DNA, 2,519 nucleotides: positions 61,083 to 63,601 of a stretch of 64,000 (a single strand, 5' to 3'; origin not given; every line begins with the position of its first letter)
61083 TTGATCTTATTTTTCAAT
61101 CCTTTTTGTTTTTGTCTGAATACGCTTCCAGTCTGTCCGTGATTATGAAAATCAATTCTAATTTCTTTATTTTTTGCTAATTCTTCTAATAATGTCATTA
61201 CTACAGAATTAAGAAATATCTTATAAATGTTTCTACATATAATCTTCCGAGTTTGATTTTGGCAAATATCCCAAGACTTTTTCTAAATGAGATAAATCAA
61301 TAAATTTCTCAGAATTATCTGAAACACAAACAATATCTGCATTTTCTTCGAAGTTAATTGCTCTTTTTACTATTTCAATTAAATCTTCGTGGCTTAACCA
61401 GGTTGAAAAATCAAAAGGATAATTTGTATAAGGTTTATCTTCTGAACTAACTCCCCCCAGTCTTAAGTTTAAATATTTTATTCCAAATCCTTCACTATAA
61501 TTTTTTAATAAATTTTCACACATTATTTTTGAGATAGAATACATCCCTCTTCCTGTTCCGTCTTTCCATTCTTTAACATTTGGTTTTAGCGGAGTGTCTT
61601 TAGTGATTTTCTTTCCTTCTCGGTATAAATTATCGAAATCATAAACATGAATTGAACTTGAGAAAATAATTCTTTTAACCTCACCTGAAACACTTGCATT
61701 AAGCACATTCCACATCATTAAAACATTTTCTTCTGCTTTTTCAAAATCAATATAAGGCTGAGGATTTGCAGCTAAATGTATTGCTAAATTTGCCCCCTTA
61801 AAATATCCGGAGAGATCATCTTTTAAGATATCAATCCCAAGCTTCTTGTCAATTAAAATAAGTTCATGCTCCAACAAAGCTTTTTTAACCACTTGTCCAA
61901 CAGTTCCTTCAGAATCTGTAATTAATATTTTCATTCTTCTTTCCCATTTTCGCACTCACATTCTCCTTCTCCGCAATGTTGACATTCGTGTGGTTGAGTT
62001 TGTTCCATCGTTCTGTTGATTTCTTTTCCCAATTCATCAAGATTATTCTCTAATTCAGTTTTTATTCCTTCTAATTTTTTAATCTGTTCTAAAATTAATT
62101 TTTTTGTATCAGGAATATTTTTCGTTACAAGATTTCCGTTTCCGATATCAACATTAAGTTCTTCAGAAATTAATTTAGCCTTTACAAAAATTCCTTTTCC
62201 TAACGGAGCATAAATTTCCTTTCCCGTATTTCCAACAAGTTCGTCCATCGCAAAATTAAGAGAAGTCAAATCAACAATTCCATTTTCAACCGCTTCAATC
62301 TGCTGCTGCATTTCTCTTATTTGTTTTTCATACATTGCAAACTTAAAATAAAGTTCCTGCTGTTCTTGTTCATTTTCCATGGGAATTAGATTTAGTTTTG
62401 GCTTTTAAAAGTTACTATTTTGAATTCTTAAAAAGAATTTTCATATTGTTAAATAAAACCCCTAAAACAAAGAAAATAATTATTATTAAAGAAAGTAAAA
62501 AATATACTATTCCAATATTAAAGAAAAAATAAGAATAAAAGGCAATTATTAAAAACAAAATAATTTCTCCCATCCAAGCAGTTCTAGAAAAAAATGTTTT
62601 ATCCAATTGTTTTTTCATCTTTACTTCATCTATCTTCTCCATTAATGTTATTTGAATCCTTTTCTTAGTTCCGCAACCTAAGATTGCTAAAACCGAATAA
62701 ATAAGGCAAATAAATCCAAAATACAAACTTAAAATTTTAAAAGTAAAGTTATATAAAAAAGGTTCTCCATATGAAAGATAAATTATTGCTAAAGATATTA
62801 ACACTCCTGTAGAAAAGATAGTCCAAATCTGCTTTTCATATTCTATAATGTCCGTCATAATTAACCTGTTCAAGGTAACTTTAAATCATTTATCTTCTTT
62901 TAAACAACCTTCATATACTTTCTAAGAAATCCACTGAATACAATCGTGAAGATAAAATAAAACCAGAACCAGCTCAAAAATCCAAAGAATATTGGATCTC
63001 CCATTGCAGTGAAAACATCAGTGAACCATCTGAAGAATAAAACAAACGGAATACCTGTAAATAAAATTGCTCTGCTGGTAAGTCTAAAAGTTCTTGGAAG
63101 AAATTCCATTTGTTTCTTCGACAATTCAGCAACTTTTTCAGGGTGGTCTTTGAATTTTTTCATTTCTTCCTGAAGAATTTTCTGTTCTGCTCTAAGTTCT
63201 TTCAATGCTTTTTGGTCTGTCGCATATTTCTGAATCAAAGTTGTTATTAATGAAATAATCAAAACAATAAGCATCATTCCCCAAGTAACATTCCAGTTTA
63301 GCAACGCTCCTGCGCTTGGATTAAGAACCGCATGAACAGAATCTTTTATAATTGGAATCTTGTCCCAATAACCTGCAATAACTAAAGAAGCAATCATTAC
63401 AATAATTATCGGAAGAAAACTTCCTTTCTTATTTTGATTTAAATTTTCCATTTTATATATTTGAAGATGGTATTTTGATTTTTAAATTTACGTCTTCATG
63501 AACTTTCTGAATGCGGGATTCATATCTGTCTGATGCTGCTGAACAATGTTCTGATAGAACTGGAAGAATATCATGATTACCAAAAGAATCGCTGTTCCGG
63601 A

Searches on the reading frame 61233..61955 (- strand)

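Call 78: search_protein_families(library=pfam, proteins=[window:61233-61955:-], max_evalue=0.0001)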
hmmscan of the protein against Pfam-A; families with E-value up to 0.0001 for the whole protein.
window:61233-61955:- (240 aa): 1 family
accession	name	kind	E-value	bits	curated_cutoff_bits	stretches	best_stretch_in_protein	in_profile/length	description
PF01370.27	Epimerase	-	3.8e-13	49.8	20.9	1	10-173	1-176/240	NAD dependent epimerase/dehydratase family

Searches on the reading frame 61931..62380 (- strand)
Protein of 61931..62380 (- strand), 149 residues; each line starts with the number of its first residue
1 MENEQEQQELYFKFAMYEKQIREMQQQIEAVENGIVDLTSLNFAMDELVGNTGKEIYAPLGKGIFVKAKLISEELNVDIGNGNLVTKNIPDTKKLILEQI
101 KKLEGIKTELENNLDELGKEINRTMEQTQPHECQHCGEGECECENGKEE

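Call 78: search_protein_families(library=pfam, proteins=[window:61931-62380:-], max_evalue=0.0001)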
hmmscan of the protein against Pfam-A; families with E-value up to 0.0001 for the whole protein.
window:61931-62380:- (149 aa): 1 family
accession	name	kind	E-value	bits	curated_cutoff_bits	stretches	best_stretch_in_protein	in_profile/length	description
PF02996.22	Prefoldin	-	2.4e-15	57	23.2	1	17-129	1-115/120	Prefoldin subunit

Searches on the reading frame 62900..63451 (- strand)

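Call 78: search_protein_families(library=pfam, proteins=[window:62900-63451:-], max_evalue=0.0001)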
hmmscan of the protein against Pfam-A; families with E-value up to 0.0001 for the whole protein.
window:62900-63451:- (183 aa): 1 family
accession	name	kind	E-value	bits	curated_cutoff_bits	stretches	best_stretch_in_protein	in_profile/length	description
PF01956.21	EMC3_TMCO1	-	1.7e-05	25.1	27.1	1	50-148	10-113/169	Integral membrane protein EMC3/TMCO1-like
